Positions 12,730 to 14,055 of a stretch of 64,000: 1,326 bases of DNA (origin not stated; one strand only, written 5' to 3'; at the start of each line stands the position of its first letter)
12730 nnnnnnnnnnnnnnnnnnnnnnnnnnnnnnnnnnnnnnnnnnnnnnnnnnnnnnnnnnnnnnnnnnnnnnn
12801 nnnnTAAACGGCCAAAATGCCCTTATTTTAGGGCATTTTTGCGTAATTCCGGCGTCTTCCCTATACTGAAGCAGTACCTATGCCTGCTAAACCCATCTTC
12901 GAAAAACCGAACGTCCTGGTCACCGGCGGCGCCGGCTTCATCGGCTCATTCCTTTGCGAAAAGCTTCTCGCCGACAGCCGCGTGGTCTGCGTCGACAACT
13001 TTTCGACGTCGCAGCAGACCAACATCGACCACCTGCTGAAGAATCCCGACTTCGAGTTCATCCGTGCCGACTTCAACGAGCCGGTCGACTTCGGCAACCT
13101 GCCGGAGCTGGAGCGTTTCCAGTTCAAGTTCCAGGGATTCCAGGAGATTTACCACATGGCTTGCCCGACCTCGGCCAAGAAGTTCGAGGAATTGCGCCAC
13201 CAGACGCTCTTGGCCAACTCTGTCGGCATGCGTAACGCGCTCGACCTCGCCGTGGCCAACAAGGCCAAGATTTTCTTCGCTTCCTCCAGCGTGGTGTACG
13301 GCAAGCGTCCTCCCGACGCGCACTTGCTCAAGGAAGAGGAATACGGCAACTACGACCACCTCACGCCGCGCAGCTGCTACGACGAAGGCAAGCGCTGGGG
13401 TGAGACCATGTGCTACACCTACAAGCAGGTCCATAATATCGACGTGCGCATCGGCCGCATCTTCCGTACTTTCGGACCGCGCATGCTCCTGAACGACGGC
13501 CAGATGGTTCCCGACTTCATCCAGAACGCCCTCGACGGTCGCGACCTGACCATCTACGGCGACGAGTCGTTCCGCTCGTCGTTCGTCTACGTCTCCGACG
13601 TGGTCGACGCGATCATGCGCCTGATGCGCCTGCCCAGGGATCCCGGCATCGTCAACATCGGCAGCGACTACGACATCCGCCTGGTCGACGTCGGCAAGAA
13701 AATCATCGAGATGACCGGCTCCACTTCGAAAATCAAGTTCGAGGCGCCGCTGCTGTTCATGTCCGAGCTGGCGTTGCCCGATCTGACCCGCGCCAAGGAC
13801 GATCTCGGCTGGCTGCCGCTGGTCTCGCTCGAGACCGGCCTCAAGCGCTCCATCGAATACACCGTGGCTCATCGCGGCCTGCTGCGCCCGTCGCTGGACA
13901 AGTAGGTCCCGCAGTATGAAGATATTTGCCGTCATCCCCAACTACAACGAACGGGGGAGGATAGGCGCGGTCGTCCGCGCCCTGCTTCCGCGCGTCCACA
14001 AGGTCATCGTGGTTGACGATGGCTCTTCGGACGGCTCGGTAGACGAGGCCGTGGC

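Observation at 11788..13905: Tandem UXS-family paralogs in which the catalytic Glu of the TSE motif is replaced (SSAV/SSSV)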

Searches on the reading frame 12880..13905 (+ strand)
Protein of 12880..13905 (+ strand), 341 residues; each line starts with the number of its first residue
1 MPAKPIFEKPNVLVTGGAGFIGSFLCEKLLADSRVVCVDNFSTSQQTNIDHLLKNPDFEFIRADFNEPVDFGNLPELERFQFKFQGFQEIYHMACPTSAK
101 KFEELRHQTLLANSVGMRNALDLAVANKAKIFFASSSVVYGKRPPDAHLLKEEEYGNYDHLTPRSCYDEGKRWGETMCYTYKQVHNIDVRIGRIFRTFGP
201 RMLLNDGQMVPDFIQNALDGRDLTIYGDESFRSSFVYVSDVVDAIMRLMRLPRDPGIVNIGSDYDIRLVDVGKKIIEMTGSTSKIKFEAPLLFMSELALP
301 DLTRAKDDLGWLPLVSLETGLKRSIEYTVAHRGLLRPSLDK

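Call 3: search_protein_families(library=ncbifam, proteins=[window:12880-13902:+], max_evalue=0.00001)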
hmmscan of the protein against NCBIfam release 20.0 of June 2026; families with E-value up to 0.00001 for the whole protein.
window:12880-13902:+ (341 aa): 18 families
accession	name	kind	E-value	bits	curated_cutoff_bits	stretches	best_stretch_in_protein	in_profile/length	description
TIGR01181.1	dTDP_gluc_dehyt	equivalog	6.2e-29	101.1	365.1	1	12-334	2-317/321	dTDP-glucose 4,6-dehydratase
TIGR04180.1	EDH_00030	hypoth_equivalog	1.2e-19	70.5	475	1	12-288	1-265/297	NAD-dependent 4,6-dehydratase LegB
TIGR02197.1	heptose_epim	equivalog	3.1e-19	69.3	274.6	1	12-287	1-268/316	ADP-glyceromanno-heptose 6-epimerase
TIGR01179.1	galE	equivalog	4.8e-17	61.8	262.3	1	11-328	1-325/332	UDP-glucose 4-epimerase GalE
NF007490.0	PRK10084.1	subfamily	9.6e-15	54.4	649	1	12-331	3-337/361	dTDP-glucose 4,6-dehydratase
NF007582.0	PRK10217.1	equivalog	1.1e-12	47.8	698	1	11-335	3-338/355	dTDP-glucose 4,6-dehydratase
NF011728.1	PRK15181.1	equivalog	5.1e-12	45.4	760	1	11-245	17-245/348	Vi polysaccharide biosynthesis UDP-N-acetylglucosaminuronic acid C-4 epimerase TviC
NF047922.1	GDPFucSynFcl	equivalog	5.3e-12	45.8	500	1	124-329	92-302/308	GDP-L-fucose synthase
NF008872.0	PRK11908.1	equivalog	1.5e-11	44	294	0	123-280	105-272/349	bifunctional UDP-4-keto-pentose/UDP-xylose synthase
NF042422.1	oxyalk_red_OleD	equivalog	7.1e-10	38.8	580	1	11-247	2-213/329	2-alkyl-3-oxoalkanoate reductase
TIGR01746.1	Thioester-redct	subfamily_domain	1e-08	34.9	213.35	1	11-253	1-251/371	thioester reductase domain-containing protein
NF043036.1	ErythonDh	equivalog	2.7e-08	33.4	325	1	11-193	2-175/321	D-erythronate dehydrogenase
NF005998.1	PRK08125.1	equivalog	5e-08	31.8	777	0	9-66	315-370/649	bifunctional UDP-4-amino-4-deoxy-L-arabinose formyltransferase/UDP-glucuronic acid oxidase ArnA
NF047837.1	UDPAcbARedWbcJ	equivalog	6.9e-08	31.8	500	0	166-282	102-218/372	UDP-2-acetamido-2,6-beta-L-arabino-hexul-4-ose reductase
NF008360.0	PRK11150.1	equivalog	5.7e-07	29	452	1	12-281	2-256/310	ADP-glyceromanno-heptose 6-epimerase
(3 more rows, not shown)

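Call 4: search_protein_families(library=pfam, proteins=[window:12880-13902:+])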
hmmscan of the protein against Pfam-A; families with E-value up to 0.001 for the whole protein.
window:12880-13902:+ (341 aa): 6 families
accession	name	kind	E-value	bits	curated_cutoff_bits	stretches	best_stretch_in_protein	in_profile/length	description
PF01370.27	Epimerase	-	7.1e-42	143.9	20.9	1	12-261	1-240/240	NAD dependent epimerase/dehydratase family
PF16363.11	GDP_Man_Dehyd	-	2.3e-36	126.4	27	1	13-323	1-331/332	GDP-mannose 4,6 dehydratase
PF01073.25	3Beta_HSD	-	6.3e-11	42.3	22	1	13-246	1-226/280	3-beta hydroxysteroid dehydrogenase/isomerase family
PF02719.21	Polysacc_synt_2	-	4.2e-09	36.5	20.2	1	12-135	1-126/293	Polysaccharide biosynthesis protein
PF07993.18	NAD_binding_4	-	7.9e-09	35.5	20.1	1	14-194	1-204/258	Male sterility protein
PF04321.23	RmlD_sub_bind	-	1.5e-07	31.2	27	1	11-230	2-180/287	RmlD substrate binding domain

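Call 6: search_solved_structures(query=window:12880-13902:+, show_alignments=4, max_evalue=1e-10)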
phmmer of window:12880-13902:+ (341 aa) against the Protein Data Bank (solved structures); distinct sequences matched with E-value up to 1e-10: 44.
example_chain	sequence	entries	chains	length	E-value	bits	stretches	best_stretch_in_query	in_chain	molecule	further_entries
2b69_A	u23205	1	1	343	4.6e-65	223.5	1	9-327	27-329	UDP-glucuronate decarboxylase 1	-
4gll_A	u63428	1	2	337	4.7e-65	223.4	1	9-327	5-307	UDP-glucuronic acid decarboxylase 1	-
4m55_A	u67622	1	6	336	2.5e-64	221.1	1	9-327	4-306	UDP-glucuronic acid decarboxylase 1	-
4lk3_A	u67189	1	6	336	3.4e-64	220.6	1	9-327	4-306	UDP-glucuronic acid decarboxylase 1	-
7ys8_A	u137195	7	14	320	8.3e-26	94.4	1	12-328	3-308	UDP-glucose 4-epimerase | UDP-glucose 4-epimerase along with EC 5.1.3.2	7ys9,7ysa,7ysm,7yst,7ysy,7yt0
6bwl_A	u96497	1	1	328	2.2e-24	89.7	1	12-327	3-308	Pal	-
8vr2_A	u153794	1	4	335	3.7e-24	89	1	11-331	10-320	NAD-dependent epimerase/dehydratase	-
4zrm_A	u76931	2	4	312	2.6e-23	86.2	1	11-327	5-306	UDP-glucose 4-epimerase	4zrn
6zl6_A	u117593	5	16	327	3.8e-20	75.8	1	12-328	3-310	Epimerase domain-containing protein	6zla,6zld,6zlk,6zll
6dnt_A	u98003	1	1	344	4.4e-20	75.6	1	9-262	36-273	NAD-dependent epimerase/dehydratase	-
6zlj_A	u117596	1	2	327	1.3e-19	74.1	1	12-328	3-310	Epimerase domain-containing protein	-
8rdg_A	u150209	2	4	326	1.6e-18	70.5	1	11-287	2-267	SDR family NAD(P)-dependent oxidoreductase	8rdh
6bi4_A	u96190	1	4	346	1.7e-18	70.4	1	10-328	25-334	dTDP-glucose 4,6-dehydratase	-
8rdi_A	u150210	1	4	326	5.7e-18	68.6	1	11-287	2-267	SDR family NAD(P)-dependent oxidoreductase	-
8v4g_A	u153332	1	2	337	2.3e-17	66.7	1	11-327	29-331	Putative nucleotide sugar dehydratase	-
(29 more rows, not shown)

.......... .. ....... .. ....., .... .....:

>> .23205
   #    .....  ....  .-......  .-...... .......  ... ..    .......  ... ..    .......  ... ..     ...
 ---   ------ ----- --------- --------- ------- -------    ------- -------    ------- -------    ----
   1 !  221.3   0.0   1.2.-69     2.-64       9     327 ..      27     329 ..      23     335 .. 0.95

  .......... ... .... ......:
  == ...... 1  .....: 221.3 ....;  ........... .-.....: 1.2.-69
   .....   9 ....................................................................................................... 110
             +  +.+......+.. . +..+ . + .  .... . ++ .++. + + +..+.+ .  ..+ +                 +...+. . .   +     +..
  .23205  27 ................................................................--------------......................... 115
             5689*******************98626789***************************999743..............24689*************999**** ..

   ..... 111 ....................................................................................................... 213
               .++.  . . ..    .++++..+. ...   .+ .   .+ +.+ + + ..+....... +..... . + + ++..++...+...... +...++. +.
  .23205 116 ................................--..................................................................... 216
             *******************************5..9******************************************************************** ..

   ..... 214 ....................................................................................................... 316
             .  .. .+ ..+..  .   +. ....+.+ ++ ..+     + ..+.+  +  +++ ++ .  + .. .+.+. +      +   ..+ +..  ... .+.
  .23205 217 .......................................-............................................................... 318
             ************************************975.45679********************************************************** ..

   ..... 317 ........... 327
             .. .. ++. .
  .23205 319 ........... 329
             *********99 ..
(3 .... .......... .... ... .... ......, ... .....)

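Call 8: find_homologous_proteins(query=window:12880-13902:+, max_evalue=1e-20)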
Query window:12880-13902:+ (341 aa): 7645 proteins with E <= 1e-20 among 8000 candidates; the best 120 are listed.
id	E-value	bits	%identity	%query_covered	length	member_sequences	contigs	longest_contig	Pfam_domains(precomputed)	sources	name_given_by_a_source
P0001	4.4e-230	781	100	100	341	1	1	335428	PF04321.24,PF16363.12,PF02719.22,PF01073.26,PF07993.19,PF01370.28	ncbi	-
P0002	9.2e-213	724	92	100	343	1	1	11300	PF04321.24,PF16363.12,PF02719.22,PF01073.26,PF07993.19,PF01370.28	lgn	-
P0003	1.2e-199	681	86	100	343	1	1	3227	PF16363.12,PF02719.22,PF01073.26,PF07993.19,PF01370.28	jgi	jgi:UDP-glucuronate decarboxylase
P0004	7.4e-192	655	82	100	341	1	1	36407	PF16363.12,PF02719.22,PF01073.26,PF07993.19,PF01370.28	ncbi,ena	-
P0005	3.8e-179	613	76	100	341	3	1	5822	PF04321.24,PF16363.12,PF02719.22,PF01073.26,PF07993.19,PF01370.28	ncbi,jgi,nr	ncbi:MAG TPA: NAD-dependent epimerase/dehydratase family protein [Candidatus Eisenbacteria bacterium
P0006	1.5e-178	611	77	100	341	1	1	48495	PF04321.24,PF16363.12,PF02719.22,PF01073.26,PF07993.19,PF01370.28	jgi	jgi:UDP-glucuronate decarboxylase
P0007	2.5e-178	611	76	100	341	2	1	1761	PF04321.24,PF16363.12,PF02719.22,PF01073.26,PF07993.19,PF01370.28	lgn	-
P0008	1.1e-176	605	76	100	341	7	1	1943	PF04321.24,PF16363.12,PF02719.22,PF01073.26,PF07993.19,PF01370.28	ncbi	-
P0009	5.7e-175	600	75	99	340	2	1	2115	PF04321.24,PF16363.12,PF02719.22,PF01073.26,PF07993.19,PF01370.28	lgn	-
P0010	8.5e-172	589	75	99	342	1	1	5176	PF16363.12,PF02719.22,PF01073.26,PF07993.19,PF01370.28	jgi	jgi:UDP-glucuronate decarboxylase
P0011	2.9e-170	584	73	99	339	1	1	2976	PF04321.24,PF16363.12,PF02719.22,PF01073.26,PF07993.19,PF01370.28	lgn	-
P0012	4.7e-168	577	72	99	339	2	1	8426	PF04321.24,PF16363.12,PF02719.22,PF01073.26,PF07993.19,PF01370.28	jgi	-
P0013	6.0e-168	577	71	99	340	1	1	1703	PF04321.24,PF16363.12,PF02719.22,PF01073.26,PF07993.19,PF01370.28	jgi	jgi:UDP-glucuronate decarboxylase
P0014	1.8e-167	575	71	100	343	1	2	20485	PF04321.24,PF16363.12,PF02719.22,PF01073.26,PF07993.19,PF01370.28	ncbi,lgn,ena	-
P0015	4.3e-167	574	72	100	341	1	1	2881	PF04321.24,PF16363.12,PF02719.22,PF01073.26,PF07993.19,PF01370.28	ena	-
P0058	2.1e-153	529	68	99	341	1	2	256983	PF04321.24,PF16363.12,PF01073.26,PF07993.19,PF01370.28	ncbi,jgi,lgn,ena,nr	ncbi:hypothetical protein AMJ57_01455 [Parcubacteria bacterium SG8_24]|nr:MAG: hypothetical protein 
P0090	5.0e-149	514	66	98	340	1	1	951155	PF04321.24,PF16363.12,PF02719.22,PF01073.26,PF07993.19,PF01370.28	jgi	jgi:UDP-glucuronate decarboxylase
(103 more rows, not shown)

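Call 12: find_encoding_contigs(protein=window:12880-13905:+, flank=10000, max_places=3)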
Protein window:12880-13905:+ (341 aa): no gene with exactly this product is on record in the collection.

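Call 13: find_encoding_contigs(protein=P0001, flank=10000, max_places=3)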
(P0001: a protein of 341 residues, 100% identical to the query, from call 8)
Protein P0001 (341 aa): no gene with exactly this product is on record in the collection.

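Call 14: find_encoding_contigs(protein=P0090, flank=10000, max_places=2)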
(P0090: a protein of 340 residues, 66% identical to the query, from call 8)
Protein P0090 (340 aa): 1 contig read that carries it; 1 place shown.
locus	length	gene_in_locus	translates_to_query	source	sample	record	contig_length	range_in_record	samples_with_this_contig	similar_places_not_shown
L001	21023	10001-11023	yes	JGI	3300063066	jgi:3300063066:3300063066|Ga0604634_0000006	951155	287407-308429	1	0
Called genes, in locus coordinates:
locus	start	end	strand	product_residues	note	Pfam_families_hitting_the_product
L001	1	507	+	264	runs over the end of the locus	PF02348:CTP_transf_3, PF12804:NTP_transf_3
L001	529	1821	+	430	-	PF01041:DegT_DnrJ_EryC1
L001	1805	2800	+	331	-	PF02350:Epimerase_2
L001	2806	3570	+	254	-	PF02348:CTP_transf_3, PF12804:NTP_transf_3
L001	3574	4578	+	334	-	PF01408:GFO_IDH_MocA, PF22725:GFO_IDH_MocA_C3, PF02894:GFO_IDH_MocA_C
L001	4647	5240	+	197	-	PF13302:Acetyltransf_3, PF13420:Acetyltransf_4, PF13523:Acetyltransf_8, PF00583:Acetyltransf_1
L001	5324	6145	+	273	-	PF03721:UDPG_MGDP_dh_N, PF00984:UDPG_MGDP_dh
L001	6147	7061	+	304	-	PF01073:3Beta_HSD, PF01370:Epimerase, PF02719:Polysacc_synt_2, PF04321:RmlD_sub_bind, PF05368:NmrA, PF07993:NAD_binding_4 (faint), PF13460:NAD_binding_10, PF16363:GDP_Man_Dehyd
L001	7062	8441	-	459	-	PF02397:Bac_transf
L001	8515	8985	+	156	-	PF04138:GtrA_DPMS_TM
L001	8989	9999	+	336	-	PF01370:Epimerase, PF01073:3Beta_HSD, PF16363:GDP_Man_Dehyd, PF07993:NAD_binding_4 (weak)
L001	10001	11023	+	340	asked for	PF04321:RmlD_sub_bind (weak), PF01073:3Beta_HSD, PF01370:Epimerase, PF02719:Polysacc_synt_2 (faint), PF07993:NAD_binding_4 (faint), PF16363:GDP_Man_Dehyd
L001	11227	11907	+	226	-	PF00535:Glycos_transf_2, PF13641:Glyco_tranf_2_3 (weak)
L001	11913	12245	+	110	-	PF10066:DUF2304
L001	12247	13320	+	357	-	PF00535:Glycos_transf_2 (weak), PF13641:Glyco_tranf_2_3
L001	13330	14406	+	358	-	PF13439:Glyco_transf_4, PF13579:Glyco_trans_4_4, PF20706:GT4-conflict, PF00534:Glycos_transf_1, PF13692:Glyco_trans_1_4, PF13524:Glyco_trans_1_2 (weak)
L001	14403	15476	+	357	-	PF13439:Glyco_transf_4, PF13579:Glyco_trans_4_4 (weak), PF00534:Glycos_transf_1, PF13692:Glyco_trans_1_4, PF13524:Glyco_trans_1_2 (faint)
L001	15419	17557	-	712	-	-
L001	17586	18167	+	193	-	PF01066:CDP-OH_P_transf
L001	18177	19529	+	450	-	PF08245:Mur_ligase_M, PF02875:Mur_ligase_C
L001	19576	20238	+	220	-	-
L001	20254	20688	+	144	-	PF04977:DivIC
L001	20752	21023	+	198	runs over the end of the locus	PF13624:SurA_N_3 (weak), PF09312:SurA_N (weak)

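Call 15: find_encoding_contigs(protein=P0058, flank=10000, max_places=2)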
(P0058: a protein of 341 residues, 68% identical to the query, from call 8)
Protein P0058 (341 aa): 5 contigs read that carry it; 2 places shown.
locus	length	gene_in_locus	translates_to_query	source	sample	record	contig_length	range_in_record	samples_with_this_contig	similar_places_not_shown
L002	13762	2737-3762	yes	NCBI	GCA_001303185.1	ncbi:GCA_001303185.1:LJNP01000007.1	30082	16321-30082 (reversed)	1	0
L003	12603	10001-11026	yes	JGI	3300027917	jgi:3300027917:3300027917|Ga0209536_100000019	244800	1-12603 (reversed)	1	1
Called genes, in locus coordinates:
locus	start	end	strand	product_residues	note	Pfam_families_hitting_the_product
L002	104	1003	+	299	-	-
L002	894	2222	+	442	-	PF00082:Peptidase_S8, PF01839:FG-GAP (weak), PF13517:FG-GAP_3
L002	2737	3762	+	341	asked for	PF04321:RmlD_sub_bind (weak), PF01073:3Beta_HSD, PF01370:Epimerase, PF07993:NAD_binding_4 (faint), PF16363:GDP_Man_Dehyd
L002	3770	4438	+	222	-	PF00535:Glycos_transf_2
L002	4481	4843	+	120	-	PF10066:DUF2304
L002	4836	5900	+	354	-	PF00535:Glycos_transf_2, PF13641:Glyco_tranf_2_3, PF13632:Glyco_trans_2_3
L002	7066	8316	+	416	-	PF13439:Glyco_transf_4, PF13579:Glyco_trans_4_4, PF00534:Glycos_transf_1, PF13692:Glyco_trans_1_4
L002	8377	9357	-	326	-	PF01551:Peptidase_M23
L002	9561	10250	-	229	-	-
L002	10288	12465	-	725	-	-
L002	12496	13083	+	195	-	PF01066:CDP-OH_P_transf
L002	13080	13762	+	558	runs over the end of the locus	-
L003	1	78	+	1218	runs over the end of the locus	-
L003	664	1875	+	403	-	-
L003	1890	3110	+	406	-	-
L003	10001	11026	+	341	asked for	PF04321:RmlD_sub_bind (weak), PF01073:3Beta_HSD, PF01370:Epimerase, PF07993:NAD_binding_4 (faint), PF16363:GDP_Man_Dehyd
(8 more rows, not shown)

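Call 26: find_related_loci(query=window:12880-13902:+, collection=genome_contigs, flank=10000)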
Query window:12880-13902:+ (341 aa) in genome_contigs; peptide patterns used: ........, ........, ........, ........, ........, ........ (x = any residue, [..] = any of these).
76 stretches matched a pattern; 1 encode a relative of the query (tblastn E <= 1e-3); 1 distinct loci.
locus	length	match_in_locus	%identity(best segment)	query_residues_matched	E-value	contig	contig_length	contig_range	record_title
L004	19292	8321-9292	24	12-327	5e-20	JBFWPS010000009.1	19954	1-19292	MAG: Gammaproteobacteria bacterium isolate CA_2019_TPBF_165 NODE_12628_length_19954_cov_3.240783_TPBF, whole genome shot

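Call 29: find_related_loci(query=A1, collection=metagenome_contigs, flank=10000)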
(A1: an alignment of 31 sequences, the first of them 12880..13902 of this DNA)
Query A1 (341 aa) in metagenome_contigs; peptide patterns used: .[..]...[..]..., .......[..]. (x = any residue, [..] = any of these).
600 stretches matched a pattern (row limit reached: there are more); 525 encode a relative of the query (tblastn E <= 1e-3); the best 80 are kept; 80 distinct loci.
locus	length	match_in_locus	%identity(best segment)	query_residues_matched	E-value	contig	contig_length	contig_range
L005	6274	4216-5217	51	1-335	2e-113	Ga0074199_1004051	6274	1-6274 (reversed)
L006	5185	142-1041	43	13-327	3e-73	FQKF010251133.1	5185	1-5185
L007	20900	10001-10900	43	13-327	1e-72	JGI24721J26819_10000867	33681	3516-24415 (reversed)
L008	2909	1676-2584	42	13-327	8e-73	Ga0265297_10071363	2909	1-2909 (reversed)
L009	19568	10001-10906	41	12-327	4e-72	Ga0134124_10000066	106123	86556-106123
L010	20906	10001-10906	41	12-327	6e-72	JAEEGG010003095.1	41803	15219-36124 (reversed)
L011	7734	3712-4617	42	12-327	1e-70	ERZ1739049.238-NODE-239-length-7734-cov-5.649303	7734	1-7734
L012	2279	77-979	42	12-327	2e-72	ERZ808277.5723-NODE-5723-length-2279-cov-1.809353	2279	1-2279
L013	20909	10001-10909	40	9-327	4e-70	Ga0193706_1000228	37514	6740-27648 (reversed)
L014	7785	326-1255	40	4-327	7e-70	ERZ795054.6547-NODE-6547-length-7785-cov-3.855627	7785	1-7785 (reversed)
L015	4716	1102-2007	40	12-327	4e-69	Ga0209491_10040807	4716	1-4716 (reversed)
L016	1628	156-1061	41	12-327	1e-71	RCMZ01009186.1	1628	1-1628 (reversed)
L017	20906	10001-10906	41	12-327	4e-68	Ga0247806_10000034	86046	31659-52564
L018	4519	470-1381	38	9-327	4e-68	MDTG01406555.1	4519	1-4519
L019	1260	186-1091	40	12-327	3e-71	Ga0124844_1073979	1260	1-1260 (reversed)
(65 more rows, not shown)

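Call 30: find_encoding_contigs(protein=P0004, flank=10000, max_places=1)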
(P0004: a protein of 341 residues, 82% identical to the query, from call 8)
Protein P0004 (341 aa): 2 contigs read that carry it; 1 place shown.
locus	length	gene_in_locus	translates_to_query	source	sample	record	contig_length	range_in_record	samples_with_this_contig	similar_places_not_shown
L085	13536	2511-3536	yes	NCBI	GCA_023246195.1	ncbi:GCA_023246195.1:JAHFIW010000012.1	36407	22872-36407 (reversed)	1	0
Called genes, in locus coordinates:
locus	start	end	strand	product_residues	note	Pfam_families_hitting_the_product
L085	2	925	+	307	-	?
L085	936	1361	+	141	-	PF04138:GtrA_DPMS_TM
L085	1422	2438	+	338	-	PF01073:3Beta_HSD, PF01370:Epimerase, PF02719:Polysacc_synt_2 (weak), PF07993:NAD_binding_4 (faint), PF16363:GDP_Man_Dehyd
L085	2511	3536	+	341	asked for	PF01073:3Beta_HSD, PF01370:Epimerase, PF02719:Polysacc_synt_2 (faint), PF07993:NAD_binding_4, PF16363:GDP_Man_Dehyd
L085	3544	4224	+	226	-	PF00535:Glycos_transf_2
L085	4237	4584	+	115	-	PF10066:DUF2304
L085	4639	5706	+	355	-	PF00535:Glycos_transf_2, PF13641:Glyco_tranf_2_3, PF13632:Glyco_trans_2_3 (faint)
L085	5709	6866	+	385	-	PF13439:Glyco_transf_4, PF13579:Glyco_trans_4_4, PF20706:GT4-conflict, PF00534:Glycos_transf_1, PF13692:Glyco_trans_1_4, PF13524:Glyco_trans_1_2 (weak)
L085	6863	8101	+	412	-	PF13439:Glyco_transf_4, PF13579:Glyco_trans_4_4, PF00534:Glycos_transf_1, PF13692:Glyco_trans_1_4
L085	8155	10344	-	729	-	-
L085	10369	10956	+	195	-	PF01066:CDP-OH_P_transf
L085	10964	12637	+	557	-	-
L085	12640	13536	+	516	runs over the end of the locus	-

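Call 54: predict_structure(alignment_id=A1)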
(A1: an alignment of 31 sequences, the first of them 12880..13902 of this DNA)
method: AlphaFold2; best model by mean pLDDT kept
length: 341 residues; sequences in the alignment: 31
mean_pLDDT: 89.6   pTM: 0.89
mean pLDDT of the five models: 89.6, 87.2, 86.5, 86.3, 84.5
residues with pLDDT >= 90: 237; 70-90: 83; 50-70: 11; < 50: 10
segments of 3 or more residues with pLDDT < 50: 1-3, 336-341
pLDDT, mean of each block of 10 residues (from residue 1): 59 95 97 96 90 96 93 92 93 87 87 93 97 88 89 77 80 92 97 94 78 92 93 95 98 95 95 97 94 83 96 96 92 53 34
secondary structure, 60 per line:
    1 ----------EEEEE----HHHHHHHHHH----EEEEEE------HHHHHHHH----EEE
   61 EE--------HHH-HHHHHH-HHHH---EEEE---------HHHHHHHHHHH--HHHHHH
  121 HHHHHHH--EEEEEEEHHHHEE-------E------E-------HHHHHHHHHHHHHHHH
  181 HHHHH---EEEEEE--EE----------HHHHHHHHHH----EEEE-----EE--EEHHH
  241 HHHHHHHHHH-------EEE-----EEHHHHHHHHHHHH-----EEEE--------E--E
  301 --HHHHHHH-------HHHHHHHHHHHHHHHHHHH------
elements in order: E11-15 H20-29 E34-39 H46-53 E58-62 H75-80 H82-85 E89-92 H102-112 H115-127 E130-136 H137-140 H165-185 E189-194 H209-218 E223-226 H238-250 E258-260 H268-279 E285-288 H303-309 H317-335
